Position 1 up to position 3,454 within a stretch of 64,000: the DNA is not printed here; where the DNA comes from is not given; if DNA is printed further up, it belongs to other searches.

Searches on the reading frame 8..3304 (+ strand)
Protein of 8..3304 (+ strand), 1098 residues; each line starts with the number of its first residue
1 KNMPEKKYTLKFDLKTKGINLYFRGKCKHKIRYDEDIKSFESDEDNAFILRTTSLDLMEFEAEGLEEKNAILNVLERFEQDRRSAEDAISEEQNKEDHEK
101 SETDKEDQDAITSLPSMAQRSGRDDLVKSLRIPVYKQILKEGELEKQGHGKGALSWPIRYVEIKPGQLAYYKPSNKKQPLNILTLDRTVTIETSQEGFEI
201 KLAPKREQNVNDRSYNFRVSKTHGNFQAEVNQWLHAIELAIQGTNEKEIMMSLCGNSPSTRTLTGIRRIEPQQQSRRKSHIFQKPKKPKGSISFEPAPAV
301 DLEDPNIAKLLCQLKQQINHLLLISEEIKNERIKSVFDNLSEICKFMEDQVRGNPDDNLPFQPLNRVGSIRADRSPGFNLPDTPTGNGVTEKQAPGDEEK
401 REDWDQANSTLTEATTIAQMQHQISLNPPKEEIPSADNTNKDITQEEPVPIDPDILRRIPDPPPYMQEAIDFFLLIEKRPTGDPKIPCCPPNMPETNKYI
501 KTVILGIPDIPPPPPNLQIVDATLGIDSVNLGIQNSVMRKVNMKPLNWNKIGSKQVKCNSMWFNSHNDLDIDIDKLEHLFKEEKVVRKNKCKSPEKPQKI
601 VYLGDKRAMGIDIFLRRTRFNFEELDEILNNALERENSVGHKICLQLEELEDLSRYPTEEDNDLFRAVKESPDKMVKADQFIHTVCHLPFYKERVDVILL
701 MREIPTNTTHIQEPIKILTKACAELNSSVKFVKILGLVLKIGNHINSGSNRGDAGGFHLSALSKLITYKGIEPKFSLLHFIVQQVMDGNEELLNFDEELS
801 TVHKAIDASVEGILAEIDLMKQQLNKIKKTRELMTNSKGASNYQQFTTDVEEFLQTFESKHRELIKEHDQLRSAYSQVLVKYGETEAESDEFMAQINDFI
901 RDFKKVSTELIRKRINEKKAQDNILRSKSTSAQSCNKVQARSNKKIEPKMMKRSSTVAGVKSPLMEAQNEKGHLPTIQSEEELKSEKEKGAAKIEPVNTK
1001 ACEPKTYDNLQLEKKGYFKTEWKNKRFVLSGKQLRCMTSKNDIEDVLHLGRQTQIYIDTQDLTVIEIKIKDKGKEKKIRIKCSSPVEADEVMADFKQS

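Call 68: search_protein_families(library=pfam, proteins=[window:8-3304:+], max_evalue=0.001)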
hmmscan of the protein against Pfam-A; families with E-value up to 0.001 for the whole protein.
window:8-3304:+ (1098 aa): 2 families
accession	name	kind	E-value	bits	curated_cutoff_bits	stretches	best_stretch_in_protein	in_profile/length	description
PF02181.28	FH2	-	6e-68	230.1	34.8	1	538-904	6-372/372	Formin Homology 2 Domain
PF00169.35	PH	-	2.8e-09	37.9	25.1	1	139-241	2-104/105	PH domain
